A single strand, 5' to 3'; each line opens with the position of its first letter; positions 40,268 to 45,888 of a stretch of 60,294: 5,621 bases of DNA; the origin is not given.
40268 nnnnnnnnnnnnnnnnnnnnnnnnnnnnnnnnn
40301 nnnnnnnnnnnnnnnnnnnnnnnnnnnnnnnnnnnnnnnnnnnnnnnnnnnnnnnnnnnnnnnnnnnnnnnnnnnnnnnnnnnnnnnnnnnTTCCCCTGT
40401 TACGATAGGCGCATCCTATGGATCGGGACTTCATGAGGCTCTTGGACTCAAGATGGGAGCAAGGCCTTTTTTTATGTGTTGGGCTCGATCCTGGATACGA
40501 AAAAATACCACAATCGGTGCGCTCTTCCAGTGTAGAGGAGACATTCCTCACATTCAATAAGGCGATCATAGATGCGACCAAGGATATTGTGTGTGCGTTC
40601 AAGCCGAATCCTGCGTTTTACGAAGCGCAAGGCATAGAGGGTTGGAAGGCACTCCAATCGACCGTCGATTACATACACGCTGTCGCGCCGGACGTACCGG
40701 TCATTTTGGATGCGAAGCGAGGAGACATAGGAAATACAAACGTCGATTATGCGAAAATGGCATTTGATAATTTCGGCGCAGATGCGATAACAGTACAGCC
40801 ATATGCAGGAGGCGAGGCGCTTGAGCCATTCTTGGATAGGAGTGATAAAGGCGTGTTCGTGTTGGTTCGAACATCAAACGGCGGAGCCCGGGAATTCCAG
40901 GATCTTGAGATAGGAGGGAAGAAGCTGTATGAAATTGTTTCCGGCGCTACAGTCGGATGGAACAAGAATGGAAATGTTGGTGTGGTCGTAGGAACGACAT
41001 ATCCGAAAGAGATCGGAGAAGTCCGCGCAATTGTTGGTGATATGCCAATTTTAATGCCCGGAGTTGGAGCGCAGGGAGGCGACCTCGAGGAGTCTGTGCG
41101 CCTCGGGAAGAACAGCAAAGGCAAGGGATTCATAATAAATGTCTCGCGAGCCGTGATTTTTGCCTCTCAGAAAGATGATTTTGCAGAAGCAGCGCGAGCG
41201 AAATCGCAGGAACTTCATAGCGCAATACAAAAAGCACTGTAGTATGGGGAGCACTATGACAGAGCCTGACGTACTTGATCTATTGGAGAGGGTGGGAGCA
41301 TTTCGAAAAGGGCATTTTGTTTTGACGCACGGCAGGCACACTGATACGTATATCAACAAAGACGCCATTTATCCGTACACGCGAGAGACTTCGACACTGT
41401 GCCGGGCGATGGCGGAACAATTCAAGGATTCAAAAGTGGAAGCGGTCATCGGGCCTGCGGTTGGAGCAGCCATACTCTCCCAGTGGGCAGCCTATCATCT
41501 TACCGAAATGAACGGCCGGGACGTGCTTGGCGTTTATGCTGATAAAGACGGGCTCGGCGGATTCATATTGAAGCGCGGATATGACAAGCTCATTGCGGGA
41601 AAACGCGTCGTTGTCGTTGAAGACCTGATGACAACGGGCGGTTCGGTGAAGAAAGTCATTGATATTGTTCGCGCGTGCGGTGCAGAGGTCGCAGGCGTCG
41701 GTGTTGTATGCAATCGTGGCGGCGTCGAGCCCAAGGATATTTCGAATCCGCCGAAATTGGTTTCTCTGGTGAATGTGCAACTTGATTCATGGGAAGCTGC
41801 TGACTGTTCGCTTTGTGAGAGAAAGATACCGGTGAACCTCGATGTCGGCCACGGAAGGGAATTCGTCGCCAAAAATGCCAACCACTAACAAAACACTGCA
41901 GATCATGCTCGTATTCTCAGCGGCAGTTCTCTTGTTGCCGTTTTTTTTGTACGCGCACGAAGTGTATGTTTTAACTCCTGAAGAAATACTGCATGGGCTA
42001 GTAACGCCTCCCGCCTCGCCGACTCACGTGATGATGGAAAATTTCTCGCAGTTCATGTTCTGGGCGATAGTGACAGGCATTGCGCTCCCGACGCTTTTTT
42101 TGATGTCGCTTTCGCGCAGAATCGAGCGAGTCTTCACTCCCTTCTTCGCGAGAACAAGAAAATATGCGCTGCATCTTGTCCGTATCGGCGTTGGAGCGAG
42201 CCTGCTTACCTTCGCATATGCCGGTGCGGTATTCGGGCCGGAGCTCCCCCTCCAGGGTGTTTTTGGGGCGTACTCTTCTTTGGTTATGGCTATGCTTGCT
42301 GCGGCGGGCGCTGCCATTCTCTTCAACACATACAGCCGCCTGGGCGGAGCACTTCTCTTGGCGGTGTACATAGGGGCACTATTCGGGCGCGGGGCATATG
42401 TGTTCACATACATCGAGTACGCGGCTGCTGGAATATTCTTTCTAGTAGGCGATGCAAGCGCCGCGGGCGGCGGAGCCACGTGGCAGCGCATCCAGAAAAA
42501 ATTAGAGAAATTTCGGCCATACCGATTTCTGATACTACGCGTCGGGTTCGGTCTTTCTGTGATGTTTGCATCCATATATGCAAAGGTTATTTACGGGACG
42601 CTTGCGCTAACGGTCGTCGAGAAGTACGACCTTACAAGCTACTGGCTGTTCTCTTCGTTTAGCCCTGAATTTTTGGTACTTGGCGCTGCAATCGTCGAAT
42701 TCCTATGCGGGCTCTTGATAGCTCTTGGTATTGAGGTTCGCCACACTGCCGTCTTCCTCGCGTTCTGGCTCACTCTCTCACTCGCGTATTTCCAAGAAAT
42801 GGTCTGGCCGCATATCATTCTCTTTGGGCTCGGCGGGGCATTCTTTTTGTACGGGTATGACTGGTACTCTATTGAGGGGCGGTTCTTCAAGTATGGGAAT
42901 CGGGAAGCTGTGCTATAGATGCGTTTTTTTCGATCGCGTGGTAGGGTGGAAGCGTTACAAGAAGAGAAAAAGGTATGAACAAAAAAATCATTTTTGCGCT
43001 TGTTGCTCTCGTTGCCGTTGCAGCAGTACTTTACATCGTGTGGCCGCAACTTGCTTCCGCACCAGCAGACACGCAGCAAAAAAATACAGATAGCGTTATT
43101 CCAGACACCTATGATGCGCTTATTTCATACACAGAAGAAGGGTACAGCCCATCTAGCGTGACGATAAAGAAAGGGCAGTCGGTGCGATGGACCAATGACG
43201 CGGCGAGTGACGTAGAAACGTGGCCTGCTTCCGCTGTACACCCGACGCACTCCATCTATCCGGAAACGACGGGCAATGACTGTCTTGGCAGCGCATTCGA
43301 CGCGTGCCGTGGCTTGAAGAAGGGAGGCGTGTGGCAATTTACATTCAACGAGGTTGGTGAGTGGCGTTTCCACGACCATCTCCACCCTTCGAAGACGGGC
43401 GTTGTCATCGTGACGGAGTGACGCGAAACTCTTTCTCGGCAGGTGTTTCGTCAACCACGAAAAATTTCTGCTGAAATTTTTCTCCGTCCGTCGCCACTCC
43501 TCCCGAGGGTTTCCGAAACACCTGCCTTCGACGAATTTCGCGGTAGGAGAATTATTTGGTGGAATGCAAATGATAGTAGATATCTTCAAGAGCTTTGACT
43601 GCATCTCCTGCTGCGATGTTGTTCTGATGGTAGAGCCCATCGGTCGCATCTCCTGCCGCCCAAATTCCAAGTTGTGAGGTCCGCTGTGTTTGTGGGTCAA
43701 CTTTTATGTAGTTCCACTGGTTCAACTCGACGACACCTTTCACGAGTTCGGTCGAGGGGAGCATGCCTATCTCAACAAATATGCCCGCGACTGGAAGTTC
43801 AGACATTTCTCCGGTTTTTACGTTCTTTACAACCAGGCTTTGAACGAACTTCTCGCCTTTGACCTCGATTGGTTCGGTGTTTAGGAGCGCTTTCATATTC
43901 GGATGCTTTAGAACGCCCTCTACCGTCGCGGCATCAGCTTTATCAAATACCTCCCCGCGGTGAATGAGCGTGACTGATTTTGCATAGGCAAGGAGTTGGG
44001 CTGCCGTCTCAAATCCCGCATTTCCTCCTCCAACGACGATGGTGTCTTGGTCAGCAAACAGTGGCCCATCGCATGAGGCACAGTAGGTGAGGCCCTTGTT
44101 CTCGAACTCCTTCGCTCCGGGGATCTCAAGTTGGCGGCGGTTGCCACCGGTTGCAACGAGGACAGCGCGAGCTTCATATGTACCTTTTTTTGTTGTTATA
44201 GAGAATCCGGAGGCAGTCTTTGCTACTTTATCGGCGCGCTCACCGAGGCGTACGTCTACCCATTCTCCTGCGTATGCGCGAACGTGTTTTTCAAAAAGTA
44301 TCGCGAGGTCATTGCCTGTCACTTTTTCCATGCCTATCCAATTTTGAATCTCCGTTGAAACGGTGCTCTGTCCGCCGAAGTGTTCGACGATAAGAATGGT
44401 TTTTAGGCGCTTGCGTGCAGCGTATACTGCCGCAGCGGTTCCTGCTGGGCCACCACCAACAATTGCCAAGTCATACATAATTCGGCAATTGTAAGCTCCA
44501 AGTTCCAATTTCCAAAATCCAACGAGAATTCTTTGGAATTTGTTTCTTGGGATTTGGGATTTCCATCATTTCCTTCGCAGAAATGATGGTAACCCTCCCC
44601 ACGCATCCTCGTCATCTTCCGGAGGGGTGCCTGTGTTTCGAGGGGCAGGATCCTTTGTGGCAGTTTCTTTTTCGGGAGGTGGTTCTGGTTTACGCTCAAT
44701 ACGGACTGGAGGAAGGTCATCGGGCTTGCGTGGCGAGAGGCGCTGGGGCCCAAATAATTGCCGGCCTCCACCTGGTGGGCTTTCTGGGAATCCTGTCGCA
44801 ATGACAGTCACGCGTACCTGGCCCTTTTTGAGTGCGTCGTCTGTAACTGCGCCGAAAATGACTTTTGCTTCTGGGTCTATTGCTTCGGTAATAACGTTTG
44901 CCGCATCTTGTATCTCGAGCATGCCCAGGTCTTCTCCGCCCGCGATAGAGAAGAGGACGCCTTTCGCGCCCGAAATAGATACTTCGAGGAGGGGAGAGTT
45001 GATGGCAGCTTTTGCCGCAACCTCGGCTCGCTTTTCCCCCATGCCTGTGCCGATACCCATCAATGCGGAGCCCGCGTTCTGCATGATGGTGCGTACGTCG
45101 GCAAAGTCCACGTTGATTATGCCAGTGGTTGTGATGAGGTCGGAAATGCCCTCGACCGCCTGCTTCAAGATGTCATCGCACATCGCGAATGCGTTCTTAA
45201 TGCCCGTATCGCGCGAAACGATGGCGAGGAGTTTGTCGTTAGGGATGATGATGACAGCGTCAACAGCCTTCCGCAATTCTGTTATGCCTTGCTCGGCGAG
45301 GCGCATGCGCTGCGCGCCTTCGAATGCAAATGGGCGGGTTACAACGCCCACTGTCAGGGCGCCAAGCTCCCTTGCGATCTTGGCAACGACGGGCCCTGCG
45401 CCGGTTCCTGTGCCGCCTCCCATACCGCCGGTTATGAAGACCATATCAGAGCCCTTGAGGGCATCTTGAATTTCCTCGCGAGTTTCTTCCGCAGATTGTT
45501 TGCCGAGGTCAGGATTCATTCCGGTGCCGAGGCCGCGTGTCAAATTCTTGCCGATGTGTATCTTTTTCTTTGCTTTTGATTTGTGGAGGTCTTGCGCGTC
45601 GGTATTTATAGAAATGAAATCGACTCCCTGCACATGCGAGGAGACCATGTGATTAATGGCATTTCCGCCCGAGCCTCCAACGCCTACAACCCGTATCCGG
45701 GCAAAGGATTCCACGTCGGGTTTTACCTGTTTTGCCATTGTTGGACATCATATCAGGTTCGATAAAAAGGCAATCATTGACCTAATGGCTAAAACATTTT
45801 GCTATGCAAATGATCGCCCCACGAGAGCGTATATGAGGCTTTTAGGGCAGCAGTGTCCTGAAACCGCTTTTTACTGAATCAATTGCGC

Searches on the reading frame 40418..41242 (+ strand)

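Call 62: search_protein_families(library=pfam, proteins=[window:40418-41242:+], max_evalue=0.001)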
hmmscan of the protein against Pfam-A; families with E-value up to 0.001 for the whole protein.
window:40418-41242:+ (274 aa): 1 family
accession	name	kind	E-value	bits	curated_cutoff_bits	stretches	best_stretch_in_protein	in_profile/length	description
PF00215.30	OMPdecase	-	5.4e-31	108.7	27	1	19-253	3-215/221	Orotidine 5'-phosphate decarboxylase / HUMPS family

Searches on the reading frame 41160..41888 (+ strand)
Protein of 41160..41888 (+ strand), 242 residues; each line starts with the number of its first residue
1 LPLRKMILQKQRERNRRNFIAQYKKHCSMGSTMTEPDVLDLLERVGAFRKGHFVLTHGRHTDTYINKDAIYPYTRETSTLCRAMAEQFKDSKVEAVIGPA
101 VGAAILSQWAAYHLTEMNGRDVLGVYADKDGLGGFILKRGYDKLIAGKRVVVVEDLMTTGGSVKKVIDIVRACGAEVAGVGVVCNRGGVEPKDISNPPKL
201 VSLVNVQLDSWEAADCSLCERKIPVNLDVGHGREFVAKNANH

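Call 62: search_protein_families(library=pfam, proteins=[window:41160-41888:+], max_evalue=0.001)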
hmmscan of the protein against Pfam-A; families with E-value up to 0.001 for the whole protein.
window:41160-41888:+ (242 aa): 1 family
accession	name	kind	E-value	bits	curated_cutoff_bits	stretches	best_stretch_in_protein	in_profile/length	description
PF00156.33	Pribosyltran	-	1e-12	48.1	26.3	1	81-197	15-137/158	Phosphoribosyl transferase domain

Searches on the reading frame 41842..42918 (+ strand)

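Call 9: search_protein_families(library=pfam, proteins=[window:41842-42918:+], max_evalue=0.001)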
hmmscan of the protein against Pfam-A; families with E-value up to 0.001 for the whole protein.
window:41842-42918:+ (358 aa): 1 family
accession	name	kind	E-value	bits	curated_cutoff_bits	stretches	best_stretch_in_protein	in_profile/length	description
PF07681.17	DoxX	-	1.2e-05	26.3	23.6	1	230-312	3-78/85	DoxX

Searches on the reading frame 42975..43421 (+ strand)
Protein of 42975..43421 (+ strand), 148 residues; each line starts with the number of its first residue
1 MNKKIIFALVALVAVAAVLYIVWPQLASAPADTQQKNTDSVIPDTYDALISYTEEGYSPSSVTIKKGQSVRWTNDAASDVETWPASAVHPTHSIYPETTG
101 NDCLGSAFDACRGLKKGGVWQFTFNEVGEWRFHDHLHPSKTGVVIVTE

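Call 62: search_protein_families(library=pfam, proteins=[window:42975-43421:+], max_evalue=0.001)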
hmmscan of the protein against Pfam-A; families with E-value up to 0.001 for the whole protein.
window:42975-43421:+ (148 aa): 1 family
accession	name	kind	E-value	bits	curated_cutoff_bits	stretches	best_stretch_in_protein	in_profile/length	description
PF13473.12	Cupredoxin_1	-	3.1e-05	24.4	27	0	32-79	16-56/104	Cupredoxin-like domain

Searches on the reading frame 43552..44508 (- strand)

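Call 62: search_protein_families(library=pfam, proteins=[window:43552-44508:-], max_evalue=0.001)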
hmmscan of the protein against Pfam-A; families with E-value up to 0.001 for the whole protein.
window:43552-44508:- (318 aa): 12 families
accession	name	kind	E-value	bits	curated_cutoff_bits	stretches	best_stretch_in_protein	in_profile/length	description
PF07992.20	Pyr_redox_2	-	3.8e-46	158.3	26.1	1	12-296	1-284/291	Pyridine nucleotide-disulphide oxidoreductase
PF13738.12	Pyr_redox_3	-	1.9e-30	106.6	30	1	82-286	94-305/305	Pyridine nucleotide-disulphide oxidoreductase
PF03486.20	HI0933_like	-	3e-10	40.4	50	0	155-190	2-37/244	HI0933-like protein Rossmann domain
PF00070.33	Pyr_redox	-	1.1e-09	39.1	22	1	156-228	2-80/82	Pyridine nucleotide-disulphide oxidoreductase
PF01134.28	GIDA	-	1.9e-09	37.5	22.1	1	13-44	1-32/391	Glucose inhibited division protein A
PF12831.13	FAD_oxidored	-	2.2e-09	37.5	27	1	13-52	1-42/416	FAD dependent oxidoreductase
PF01266.30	DAO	-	4.1e-09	36.9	27.9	1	13-52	1-43/353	FAD dependent oxidoreductase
PF00890.30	FAD_binding_2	-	2.1e-08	34.3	20.4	0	13-49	1-39/414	FAD binding domain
PF13450.12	NAD_binding_8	-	3.8e-06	27.5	21.9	0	16-48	1-35/68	NAD(P)-binding Rossmann-like domain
PF01946.23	Thi4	-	3.9e-06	26.7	26.2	0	12-43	18-50/235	Thi4 family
PF13454.12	NAD_binding_9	-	1.9e-05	25.1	21.8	0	15-42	1-31/155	FAD-NAD(P)-binding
PF05834.18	Lycopene_cycl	-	0.00019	21.1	23.4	0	13-40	1-30/380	Lycopene cyclase protein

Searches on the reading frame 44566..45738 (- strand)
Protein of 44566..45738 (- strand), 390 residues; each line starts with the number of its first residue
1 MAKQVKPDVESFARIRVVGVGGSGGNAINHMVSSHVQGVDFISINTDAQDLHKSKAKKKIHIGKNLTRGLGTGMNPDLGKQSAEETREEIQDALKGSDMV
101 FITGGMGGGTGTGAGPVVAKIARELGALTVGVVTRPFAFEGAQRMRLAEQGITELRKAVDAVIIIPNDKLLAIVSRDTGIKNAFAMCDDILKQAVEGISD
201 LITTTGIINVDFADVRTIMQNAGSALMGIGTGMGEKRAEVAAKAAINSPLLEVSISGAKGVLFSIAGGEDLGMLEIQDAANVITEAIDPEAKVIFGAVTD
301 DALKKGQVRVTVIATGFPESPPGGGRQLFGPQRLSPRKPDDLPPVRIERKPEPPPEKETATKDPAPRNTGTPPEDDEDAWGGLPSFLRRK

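Call 8: search_protein_families(library=pfam, proteins=[window:44566-45738:-], max_evalue=0.001)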
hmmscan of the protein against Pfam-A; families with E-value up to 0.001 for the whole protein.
window:44566-45738:- (390 aa): 2 families
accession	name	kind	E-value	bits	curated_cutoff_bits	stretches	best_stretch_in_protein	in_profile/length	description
PF00091.31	Tubulin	-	1.9e-49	169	33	1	15-174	2-189/190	Tubulin/FtsZ family, GTPase domain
PF12327.13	FtsZ_C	-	4.9e-32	110.5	27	1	223-317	1-94/95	FtsZ family, C-terminal domain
